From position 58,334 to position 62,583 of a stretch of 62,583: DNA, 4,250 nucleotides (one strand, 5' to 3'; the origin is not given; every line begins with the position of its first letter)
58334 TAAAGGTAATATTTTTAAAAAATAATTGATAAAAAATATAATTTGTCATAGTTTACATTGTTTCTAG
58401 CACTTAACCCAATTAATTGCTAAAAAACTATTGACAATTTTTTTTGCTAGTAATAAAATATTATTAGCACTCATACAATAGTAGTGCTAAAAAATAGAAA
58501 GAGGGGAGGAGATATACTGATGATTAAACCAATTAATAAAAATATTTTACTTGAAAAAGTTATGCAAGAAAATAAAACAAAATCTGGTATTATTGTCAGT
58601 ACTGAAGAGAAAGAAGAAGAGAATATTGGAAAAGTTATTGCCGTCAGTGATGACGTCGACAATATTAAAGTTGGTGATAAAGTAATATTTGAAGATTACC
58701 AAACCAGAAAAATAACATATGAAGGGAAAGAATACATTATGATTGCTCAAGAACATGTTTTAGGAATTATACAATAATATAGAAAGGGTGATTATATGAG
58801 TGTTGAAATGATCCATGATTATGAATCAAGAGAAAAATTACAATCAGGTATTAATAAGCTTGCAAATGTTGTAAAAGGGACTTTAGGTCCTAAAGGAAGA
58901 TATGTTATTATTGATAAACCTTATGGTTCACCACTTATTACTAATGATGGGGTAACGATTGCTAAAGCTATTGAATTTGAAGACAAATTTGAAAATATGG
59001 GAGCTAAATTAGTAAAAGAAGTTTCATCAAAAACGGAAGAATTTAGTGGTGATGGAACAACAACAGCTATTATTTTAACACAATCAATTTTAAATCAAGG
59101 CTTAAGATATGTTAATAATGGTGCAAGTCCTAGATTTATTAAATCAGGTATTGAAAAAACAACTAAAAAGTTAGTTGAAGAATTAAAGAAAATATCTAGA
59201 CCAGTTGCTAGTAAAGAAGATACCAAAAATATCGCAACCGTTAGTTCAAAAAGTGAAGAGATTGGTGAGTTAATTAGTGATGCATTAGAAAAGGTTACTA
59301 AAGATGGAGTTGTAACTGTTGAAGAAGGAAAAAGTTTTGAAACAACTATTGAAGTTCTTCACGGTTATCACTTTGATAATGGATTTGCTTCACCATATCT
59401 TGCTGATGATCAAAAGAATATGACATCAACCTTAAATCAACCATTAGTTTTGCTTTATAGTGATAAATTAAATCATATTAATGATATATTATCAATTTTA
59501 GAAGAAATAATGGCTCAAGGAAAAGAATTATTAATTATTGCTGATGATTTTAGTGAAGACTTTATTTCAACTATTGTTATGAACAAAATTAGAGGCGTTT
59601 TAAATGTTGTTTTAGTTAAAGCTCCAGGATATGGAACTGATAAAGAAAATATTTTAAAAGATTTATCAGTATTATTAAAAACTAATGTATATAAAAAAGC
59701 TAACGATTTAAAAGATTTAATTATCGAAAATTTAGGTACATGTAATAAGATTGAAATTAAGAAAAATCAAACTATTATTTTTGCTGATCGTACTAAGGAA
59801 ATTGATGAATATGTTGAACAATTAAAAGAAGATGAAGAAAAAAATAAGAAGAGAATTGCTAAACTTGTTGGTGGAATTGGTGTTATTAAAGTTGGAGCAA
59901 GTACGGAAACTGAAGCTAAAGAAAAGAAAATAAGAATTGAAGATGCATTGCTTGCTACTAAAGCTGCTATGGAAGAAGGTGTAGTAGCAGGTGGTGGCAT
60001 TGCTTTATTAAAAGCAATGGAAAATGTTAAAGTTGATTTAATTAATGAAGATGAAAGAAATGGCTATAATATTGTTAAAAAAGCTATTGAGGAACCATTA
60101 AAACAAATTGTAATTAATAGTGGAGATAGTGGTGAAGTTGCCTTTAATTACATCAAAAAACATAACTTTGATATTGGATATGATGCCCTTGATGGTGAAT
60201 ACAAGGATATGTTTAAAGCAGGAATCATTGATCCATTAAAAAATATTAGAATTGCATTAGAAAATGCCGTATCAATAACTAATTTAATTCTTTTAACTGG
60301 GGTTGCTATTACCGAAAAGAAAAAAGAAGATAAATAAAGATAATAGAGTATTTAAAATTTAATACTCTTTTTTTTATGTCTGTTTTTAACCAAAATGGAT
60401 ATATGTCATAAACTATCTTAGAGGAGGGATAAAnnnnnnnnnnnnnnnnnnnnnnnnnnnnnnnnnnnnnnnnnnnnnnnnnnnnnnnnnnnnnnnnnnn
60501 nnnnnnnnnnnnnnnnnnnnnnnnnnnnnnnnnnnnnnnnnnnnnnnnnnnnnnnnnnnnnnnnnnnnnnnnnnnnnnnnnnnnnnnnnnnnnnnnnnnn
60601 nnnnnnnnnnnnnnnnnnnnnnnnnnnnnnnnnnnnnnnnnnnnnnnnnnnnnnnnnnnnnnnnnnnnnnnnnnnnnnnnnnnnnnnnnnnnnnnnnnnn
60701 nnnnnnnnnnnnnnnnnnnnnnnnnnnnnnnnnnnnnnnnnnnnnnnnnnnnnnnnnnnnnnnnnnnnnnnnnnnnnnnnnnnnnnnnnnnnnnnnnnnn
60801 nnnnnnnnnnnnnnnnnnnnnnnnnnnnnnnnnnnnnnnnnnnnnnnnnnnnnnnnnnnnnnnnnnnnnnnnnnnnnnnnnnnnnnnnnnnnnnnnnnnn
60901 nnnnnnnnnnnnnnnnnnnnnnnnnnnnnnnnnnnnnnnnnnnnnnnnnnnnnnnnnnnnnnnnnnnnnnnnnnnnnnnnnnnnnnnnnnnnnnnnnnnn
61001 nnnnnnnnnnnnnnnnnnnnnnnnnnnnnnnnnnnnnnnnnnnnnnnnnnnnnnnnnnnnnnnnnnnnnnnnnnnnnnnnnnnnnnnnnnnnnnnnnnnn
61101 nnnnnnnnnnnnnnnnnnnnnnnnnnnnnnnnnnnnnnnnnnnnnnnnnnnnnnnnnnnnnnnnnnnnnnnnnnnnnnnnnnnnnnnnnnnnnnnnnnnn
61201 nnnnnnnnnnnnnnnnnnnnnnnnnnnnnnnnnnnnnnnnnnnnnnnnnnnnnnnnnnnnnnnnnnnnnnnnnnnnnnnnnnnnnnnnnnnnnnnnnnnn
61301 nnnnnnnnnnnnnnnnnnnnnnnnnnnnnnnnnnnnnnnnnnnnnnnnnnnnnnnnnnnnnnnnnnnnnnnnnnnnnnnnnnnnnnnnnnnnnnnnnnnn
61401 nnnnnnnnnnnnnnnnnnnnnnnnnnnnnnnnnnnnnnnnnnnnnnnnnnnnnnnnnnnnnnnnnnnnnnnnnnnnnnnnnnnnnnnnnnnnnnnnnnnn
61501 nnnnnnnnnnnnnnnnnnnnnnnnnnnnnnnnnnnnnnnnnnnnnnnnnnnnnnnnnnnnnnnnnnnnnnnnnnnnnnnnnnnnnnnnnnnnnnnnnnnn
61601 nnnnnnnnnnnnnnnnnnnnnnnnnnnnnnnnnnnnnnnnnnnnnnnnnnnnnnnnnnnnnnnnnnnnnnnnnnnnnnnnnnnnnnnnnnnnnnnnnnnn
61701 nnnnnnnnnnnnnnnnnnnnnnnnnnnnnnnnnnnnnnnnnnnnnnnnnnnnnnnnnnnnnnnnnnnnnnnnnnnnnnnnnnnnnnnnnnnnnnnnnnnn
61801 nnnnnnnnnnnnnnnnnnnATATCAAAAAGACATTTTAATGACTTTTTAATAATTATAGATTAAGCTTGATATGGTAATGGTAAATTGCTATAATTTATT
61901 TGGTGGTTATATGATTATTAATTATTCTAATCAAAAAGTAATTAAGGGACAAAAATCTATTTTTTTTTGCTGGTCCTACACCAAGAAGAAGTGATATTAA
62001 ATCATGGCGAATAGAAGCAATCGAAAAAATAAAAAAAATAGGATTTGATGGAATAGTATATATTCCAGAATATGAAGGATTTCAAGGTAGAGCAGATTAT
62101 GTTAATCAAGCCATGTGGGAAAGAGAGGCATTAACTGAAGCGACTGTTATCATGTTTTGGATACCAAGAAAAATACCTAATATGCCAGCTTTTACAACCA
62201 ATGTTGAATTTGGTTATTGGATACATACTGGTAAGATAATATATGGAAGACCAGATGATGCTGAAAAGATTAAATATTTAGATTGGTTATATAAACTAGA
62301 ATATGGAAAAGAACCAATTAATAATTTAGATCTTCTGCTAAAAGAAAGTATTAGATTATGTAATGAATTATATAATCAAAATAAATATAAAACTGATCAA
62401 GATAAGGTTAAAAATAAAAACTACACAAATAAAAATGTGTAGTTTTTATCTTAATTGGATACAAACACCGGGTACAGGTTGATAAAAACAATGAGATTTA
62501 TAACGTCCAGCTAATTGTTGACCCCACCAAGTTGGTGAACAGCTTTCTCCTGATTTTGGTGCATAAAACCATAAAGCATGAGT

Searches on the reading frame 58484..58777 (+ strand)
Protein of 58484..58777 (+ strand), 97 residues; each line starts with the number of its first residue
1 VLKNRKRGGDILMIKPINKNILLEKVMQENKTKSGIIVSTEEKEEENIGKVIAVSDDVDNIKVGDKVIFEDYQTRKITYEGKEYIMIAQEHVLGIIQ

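Call 32: search_protein_families(library=pfam, proteins=[window:58484-58777:+], max_evalue=0.000001)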
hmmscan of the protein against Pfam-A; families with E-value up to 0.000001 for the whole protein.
window:58484-58777:+ (97 aa): 1 family
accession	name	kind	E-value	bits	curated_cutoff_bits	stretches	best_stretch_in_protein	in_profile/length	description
PF00166.26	Cpn10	-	2.2e-19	69.7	21.1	1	14-96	2-93/93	Chaperonin 10 Kd subunit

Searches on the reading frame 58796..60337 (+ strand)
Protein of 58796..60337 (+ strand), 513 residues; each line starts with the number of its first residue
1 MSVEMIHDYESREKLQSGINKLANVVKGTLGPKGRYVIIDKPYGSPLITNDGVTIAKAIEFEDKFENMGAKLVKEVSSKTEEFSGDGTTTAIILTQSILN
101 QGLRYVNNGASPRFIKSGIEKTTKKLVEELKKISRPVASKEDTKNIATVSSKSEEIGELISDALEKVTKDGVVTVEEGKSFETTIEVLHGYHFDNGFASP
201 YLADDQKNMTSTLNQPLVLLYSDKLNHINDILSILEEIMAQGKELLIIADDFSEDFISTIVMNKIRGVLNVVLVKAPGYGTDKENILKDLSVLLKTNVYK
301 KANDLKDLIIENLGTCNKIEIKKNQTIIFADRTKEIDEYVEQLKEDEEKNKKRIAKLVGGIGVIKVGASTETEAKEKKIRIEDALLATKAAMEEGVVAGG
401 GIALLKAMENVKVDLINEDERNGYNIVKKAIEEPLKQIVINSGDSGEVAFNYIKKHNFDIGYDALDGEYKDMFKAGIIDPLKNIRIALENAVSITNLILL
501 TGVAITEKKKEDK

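Call 32: search_protein_families(library=pfam, proteins=[window:58796-60337:+], max_evalue=0.000001)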
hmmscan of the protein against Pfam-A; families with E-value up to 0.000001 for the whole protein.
window:58796-60337:+ (513 aa): 1 family
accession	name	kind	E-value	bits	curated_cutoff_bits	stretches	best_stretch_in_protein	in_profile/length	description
PF00118.29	Cpn60_TCP1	-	2.3e-67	228.2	34.3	1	22-505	1-486/490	TCP-1/cpn60 chaperonin family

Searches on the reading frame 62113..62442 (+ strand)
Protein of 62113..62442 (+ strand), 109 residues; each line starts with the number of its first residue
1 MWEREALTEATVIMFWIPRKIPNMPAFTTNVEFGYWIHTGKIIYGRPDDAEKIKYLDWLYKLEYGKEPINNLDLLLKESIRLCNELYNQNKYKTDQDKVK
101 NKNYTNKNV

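Call 32: search_protein_families(library=pfam, proteins=[window:62113-62442:+], max_evalue=0.000001)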
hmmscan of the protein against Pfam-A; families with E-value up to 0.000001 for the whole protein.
window:62113-62442:+ (109 aa): 0 families

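Call 56: search_protein_families(library=pfam, proteins=[window:62113-62442:+], max_evalue=10)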
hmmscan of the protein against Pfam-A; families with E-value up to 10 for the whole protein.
window:62113-62442:+ (109 aa): 1 family
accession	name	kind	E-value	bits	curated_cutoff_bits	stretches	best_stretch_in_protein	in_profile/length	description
PF15891.11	Nuc_deoxyri_tr2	-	0.00022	22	30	1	2-47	60-102/105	Nucleoside 2-deoxyribosyltransferase like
